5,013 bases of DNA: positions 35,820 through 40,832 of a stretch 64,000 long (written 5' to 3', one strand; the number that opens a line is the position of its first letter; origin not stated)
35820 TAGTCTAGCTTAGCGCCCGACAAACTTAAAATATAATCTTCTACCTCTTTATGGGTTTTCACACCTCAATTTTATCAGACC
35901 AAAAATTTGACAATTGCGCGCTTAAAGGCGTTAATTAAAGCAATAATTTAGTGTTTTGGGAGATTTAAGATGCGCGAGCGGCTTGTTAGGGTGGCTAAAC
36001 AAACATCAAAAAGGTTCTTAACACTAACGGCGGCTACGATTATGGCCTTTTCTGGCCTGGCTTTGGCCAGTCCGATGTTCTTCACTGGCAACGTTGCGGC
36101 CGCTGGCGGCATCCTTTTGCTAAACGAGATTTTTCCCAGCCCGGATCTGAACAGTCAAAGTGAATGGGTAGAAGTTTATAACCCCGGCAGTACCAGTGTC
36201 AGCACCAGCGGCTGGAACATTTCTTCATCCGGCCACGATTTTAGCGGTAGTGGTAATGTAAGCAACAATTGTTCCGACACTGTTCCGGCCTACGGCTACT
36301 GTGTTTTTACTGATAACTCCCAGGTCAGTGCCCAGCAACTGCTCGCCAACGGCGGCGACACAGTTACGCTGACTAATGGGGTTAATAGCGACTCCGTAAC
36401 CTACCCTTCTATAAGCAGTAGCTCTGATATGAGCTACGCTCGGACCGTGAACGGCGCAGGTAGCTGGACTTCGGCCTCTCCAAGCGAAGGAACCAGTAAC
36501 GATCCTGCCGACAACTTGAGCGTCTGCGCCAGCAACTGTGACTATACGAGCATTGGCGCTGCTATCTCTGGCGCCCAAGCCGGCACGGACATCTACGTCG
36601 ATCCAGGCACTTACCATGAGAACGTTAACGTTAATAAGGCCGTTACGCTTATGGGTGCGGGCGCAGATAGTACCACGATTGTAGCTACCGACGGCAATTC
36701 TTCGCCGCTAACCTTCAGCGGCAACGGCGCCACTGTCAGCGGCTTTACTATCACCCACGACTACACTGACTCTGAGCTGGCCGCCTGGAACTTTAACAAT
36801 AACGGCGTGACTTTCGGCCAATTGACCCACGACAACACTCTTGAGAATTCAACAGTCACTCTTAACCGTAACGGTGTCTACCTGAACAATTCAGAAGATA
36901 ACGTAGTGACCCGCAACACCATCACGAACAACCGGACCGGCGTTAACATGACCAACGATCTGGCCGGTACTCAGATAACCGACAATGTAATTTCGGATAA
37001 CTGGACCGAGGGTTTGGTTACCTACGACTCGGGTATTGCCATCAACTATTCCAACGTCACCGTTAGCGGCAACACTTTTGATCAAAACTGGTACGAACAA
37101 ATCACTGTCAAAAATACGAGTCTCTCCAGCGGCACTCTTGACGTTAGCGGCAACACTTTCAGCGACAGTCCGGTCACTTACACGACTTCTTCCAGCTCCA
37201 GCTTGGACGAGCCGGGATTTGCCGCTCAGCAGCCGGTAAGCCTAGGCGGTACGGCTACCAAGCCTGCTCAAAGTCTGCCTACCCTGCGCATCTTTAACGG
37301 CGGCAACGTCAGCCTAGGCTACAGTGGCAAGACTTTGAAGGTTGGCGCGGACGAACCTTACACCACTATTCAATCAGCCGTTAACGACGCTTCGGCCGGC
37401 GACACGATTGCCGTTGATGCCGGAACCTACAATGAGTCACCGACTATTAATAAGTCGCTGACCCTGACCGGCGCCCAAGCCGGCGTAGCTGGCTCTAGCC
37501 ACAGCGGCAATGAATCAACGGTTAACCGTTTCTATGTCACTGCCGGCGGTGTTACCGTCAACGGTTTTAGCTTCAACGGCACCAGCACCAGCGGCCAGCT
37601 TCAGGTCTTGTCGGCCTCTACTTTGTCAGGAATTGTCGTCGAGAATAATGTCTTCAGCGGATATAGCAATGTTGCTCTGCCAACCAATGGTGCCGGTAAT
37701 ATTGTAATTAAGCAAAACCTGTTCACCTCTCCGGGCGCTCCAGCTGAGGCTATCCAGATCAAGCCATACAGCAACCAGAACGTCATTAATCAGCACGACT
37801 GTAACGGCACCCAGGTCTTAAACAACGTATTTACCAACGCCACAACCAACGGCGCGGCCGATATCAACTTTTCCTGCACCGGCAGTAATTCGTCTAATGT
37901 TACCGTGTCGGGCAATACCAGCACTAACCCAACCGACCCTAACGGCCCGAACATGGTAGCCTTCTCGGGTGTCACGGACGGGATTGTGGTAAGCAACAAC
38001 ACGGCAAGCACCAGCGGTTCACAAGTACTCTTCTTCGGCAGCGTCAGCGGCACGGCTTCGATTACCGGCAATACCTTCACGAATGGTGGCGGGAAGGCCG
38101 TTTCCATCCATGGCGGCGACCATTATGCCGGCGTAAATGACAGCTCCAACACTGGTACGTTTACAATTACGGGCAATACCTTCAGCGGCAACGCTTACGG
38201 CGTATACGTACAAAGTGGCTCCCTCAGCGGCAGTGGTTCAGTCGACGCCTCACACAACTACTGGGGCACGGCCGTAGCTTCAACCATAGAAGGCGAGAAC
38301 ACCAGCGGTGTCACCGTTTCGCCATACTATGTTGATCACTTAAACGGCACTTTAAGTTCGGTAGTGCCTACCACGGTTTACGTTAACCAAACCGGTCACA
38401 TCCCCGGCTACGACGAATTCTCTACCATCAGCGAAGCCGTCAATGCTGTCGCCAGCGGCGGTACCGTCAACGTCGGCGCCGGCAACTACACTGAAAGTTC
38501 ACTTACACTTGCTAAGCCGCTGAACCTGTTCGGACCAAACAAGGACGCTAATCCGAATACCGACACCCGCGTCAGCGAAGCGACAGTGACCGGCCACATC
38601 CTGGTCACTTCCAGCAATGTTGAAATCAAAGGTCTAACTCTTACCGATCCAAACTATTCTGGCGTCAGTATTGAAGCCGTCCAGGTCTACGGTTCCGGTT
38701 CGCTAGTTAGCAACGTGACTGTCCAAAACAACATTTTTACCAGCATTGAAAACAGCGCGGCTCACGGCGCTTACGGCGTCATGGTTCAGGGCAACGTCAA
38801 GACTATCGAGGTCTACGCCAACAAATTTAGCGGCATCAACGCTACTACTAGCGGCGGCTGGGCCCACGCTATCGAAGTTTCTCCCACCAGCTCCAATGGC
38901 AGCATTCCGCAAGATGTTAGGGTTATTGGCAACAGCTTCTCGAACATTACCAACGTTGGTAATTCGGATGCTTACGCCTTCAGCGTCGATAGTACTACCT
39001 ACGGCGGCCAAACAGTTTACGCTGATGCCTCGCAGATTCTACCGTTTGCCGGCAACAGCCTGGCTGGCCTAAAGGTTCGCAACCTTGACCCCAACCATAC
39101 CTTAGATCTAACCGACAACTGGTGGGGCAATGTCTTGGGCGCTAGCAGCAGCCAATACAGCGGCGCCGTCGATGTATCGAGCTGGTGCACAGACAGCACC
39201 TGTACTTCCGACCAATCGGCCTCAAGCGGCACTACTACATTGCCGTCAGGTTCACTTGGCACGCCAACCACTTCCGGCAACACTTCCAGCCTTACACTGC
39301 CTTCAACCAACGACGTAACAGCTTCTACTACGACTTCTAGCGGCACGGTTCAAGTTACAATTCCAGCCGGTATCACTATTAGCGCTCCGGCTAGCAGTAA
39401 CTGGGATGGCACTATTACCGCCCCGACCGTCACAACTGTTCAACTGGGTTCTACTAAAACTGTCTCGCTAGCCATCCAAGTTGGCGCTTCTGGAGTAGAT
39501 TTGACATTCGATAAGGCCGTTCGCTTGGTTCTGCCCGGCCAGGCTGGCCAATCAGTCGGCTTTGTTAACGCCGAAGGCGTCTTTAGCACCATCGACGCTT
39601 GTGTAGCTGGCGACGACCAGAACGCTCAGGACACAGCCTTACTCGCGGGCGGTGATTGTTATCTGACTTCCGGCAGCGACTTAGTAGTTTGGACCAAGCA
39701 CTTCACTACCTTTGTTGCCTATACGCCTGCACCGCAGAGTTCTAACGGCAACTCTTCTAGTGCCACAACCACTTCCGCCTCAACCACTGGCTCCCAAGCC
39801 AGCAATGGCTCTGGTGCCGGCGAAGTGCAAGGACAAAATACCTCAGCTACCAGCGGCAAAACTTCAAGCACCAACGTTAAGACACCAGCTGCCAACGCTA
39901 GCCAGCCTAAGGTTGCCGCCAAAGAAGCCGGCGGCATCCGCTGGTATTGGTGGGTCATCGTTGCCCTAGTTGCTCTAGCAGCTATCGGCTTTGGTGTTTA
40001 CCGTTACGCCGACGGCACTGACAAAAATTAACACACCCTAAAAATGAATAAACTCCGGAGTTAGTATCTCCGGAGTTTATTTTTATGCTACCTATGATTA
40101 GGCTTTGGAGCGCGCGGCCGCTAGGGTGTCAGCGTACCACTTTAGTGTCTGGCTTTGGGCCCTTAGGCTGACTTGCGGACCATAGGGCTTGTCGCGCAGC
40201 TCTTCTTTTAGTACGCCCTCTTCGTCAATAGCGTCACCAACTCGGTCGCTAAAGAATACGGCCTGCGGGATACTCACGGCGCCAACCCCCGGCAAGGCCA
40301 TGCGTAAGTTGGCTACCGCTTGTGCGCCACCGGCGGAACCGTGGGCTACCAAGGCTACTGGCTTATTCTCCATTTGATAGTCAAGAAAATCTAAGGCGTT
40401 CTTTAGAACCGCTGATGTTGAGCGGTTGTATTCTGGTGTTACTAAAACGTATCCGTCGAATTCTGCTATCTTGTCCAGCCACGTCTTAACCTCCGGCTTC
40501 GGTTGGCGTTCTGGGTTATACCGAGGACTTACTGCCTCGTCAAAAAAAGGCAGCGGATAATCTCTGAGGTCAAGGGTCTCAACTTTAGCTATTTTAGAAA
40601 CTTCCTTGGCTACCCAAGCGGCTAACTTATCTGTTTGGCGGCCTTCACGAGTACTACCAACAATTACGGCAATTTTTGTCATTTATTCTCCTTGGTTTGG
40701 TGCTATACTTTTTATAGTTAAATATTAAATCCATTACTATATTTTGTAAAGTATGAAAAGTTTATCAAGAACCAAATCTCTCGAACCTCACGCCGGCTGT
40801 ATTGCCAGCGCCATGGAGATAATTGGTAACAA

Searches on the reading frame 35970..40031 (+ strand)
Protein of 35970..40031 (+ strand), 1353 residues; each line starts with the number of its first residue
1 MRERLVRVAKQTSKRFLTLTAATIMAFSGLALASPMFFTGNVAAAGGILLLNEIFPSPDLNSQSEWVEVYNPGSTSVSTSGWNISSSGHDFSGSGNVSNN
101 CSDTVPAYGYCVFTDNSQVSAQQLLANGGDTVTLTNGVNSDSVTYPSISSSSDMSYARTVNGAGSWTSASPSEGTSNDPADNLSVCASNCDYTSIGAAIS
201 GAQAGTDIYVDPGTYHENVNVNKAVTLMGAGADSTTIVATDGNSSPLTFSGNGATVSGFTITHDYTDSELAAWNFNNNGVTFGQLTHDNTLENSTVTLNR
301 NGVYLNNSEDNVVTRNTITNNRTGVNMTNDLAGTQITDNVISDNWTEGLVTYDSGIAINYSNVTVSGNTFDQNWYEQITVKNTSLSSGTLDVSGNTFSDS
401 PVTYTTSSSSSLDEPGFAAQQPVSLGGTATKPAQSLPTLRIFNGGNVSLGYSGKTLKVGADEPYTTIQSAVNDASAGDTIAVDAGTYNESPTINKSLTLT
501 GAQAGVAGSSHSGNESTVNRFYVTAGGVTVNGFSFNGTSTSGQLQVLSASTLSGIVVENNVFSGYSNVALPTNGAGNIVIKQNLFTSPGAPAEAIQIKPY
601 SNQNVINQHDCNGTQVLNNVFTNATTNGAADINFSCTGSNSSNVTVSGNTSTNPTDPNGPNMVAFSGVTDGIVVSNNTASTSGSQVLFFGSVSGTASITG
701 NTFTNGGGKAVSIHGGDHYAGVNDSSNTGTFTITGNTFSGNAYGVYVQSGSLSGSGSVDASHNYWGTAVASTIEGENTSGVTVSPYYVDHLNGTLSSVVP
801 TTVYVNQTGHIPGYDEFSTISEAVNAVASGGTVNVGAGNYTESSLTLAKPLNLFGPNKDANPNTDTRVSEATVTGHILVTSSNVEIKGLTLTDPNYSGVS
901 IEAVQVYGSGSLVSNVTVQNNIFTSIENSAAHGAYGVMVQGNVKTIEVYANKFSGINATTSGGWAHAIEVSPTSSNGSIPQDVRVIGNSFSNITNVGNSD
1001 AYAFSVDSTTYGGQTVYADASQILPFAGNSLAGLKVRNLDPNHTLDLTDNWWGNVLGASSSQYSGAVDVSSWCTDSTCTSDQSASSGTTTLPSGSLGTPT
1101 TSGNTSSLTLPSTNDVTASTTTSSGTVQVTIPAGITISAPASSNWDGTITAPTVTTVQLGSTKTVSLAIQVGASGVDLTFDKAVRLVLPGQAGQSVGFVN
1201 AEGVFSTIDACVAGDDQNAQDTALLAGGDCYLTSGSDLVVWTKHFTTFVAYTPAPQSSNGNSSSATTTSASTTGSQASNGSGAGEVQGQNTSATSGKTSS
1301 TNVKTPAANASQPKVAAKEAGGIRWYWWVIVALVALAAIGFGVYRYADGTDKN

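Call 100: search_protein_families(library=pfam, proteins=[window:35970-40031:+], max_evalue=0.001)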
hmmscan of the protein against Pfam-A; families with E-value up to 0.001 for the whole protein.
window:35970-40031:+ (1353 aa): 4 families
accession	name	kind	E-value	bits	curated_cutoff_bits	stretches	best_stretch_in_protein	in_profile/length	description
PF00932.25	LTD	-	2.3e-11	44.5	34.3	1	44-145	3-107/109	Lamin Tail Domain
PF13229.12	Beta_helix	-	4.8e-11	43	25.9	1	255-401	12-138/158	Right handed beta helix region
PF05048.19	NosD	-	7.8e-08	32.5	23.6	1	273-406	56-180/212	Periplasmic copper-binding protein (NosD)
PF07602.17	DUF1565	-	1.3e-06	28.4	20.3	1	191-398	14-225/257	Protein of unknown function (DUF1565)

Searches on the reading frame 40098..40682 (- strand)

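Call 100: search_protein_families(library=pfam, proteins=[window:40098-40682:-], max_evalue=0.001)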
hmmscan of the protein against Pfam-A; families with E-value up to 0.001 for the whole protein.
window:40098-40682:- (194 aa): 2 families
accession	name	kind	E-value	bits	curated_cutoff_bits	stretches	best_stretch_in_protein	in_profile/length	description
PF03358.20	FMN_red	-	3.7e-38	130.9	24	1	2-146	1-148/152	NADPH-dependent FMN reductase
PF02525.22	Flavodoxin_2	-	7.5e-10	39.3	27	1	3-98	2-101/198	Flavodoxin-like fold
